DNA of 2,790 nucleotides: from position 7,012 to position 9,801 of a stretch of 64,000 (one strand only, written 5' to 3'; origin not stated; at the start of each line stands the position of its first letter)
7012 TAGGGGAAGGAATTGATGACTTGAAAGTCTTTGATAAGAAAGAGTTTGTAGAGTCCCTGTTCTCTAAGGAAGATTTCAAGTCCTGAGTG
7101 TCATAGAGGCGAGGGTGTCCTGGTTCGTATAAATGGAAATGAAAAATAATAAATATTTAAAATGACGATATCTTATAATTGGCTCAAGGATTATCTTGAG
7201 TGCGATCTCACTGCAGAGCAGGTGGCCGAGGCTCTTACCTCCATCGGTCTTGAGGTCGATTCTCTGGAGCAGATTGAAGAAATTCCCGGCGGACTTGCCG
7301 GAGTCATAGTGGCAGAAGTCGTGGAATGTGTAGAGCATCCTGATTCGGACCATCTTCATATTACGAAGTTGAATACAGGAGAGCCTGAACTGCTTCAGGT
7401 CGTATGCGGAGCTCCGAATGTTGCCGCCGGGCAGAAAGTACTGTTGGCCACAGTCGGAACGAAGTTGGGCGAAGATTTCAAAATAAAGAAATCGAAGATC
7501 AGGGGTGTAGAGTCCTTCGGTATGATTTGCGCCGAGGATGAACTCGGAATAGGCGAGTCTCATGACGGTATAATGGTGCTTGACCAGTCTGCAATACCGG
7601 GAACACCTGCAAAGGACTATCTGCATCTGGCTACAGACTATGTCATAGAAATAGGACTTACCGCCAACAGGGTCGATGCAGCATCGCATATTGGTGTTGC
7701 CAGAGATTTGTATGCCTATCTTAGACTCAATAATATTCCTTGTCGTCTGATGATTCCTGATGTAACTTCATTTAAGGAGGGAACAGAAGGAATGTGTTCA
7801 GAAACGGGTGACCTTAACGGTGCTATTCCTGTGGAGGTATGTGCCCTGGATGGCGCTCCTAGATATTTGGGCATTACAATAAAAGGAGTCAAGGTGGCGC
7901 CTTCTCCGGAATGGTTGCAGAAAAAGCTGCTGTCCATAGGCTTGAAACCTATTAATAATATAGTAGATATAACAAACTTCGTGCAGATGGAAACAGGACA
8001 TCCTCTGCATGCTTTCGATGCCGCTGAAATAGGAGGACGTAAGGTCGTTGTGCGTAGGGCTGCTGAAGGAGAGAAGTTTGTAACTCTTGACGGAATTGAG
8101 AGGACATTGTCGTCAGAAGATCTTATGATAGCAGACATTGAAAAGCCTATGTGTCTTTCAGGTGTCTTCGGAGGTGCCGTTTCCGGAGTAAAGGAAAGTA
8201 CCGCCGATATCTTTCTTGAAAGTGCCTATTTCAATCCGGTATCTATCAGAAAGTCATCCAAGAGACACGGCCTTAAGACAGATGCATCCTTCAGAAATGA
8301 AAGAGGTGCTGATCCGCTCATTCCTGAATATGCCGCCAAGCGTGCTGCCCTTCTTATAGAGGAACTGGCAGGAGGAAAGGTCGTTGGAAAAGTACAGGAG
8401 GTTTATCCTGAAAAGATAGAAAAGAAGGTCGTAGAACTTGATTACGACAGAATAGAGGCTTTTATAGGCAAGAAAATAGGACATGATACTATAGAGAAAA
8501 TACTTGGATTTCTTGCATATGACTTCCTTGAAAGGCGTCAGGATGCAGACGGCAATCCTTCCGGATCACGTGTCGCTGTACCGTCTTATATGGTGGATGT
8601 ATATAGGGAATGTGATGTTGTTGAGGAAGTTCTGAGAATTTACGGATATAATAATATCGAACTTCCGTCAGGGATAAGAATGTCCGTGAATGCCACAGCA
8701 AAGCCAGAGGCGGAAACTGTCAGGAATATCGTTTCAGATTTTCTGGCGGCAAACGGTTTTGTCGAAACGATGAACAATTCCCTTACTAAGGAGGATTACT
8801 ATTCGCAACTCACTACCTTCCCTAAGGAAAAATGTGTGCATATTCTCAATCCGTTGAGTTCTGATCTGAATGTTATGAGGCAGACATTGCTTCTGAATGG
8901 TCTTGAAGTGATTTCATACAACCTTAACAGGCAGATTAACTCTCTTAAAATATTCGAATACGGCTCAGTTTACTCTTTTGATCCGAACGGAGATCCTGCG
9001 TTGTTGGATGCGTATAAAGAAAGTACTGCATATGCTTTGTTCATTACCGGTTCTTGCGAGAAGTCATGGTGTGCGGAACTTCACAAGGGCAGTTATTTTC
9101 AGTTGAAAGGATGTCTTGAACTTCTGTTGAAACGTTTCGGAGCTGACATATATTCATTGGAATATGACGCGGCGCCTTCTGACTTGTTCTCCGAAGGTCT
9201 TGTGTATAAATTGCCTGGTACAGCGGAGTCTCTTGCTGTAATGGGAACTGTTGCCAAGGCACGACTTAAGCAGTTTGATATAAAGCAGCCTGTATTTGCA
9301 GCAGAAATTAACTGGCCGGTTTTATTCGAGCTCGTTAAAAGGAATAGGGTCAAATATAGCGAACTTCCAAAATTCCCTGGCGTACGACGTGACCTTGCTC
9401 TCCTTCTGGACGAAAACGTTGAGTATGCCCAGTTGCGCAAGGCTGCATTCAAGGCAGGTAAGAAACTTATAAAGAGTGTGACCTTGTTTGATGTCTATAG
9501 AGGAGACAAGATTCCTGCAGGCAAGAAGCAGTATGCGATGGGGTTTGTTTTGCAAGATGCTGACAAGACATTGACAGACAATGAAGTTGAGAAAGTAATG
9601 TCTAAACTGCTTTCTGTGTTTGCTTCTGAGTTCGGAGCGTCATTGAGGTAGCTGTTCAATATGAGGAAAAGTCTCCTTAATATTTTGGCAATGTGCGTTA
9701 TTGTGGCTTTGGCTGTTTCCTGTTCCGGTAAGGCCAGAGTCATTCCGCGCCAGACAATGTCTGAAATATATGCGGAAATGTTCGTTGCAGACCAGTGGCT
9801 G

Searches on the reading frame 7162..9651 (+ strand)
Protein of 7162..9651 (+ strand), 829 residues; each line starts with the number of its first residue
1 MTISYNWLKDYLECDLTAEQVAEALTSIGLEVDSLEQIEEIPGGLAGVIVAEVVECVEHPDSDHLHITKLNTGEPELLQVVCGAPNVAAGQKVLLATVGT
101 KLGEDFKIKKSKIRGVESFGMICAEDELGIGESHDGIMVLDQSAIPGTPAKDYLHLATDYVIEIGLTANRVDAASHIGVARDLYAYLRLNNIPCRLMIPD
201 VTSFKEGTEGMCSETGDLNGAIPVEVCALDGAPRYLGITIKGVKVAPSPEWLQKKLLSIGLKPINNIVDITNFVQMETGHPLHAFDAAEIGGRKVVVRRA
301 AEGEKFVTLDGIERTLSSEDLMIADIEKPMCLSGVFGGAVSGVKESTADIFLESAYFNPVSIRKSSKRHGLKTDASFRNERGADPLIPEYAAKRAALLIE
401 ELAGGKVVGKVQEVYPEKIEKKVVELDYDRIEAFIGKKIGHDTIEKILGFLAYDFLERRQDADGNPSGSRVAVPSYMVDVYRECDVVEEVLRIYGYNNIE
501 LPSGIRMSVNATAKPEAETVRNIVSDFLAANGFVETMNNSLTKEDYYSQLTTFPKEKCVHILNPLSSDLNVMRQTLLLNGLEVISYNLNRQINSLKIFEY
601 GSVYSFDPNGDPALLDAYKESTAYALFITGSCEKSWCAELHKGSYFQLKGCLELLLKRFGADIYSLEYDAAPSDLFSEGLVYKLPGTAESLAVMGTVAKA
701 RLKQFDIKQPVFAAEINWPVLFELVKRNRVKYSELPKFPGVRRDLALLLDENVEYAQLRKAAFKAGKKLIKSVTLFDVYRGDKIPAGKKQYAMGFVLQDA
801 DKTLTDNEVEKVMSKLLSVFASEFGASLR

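Call 37: list_cluster_members(proteins=[P0001, P0006, P0009, window:7162-9651:+, window:1334-2764:-, L011:11098-12249:+])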
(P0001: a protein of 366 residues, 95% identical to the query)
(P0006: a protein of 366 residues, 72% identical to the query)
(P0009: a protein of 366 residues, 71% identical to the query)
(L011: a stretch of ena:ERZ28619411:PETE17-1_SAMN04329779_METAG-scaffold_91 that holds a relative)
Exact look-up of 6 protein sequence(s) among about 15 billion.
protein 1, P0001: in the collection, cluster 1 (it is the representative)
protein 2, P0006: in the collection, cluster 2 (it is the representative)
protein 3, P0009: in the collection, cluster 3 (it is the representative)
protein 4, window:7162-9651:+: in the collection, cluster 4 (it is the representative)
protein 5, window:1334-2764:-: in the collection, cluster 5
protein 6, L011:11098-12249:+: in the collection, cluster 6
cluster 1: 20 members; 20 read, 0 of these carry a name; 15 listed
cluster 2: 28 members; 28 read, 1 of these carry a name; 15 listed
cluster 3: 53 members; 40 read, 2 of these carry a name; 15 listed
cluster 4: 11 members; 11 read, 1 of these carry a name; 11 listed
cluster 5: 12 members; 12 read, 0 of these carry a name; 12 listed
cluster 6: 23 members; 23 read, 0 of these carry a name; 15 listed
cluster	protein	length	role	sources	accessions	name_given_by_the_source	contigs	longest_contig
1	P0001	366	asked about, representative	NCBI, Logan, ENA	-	-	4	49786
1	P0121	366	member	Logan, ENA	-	-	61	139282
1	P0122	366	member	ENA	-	-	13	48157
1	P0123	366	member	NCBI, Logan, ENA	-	-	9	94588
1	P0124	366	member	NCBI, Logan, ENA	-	-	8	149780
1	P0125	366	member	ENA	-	-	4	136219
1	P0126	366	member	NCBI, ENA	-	-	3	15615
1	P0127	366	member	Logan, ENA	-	-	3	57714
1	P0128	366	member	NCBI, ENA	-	-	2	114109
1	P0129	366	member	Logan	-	-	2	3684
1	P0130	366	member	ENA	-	-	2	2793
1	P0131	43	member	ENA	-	-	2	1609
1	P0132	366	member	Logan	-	-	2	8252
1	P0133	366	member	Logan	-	-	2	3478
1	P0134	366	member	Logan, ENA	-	-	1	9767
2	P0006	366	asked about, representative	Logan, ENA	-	-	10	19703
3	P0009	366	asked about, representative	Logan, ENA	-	-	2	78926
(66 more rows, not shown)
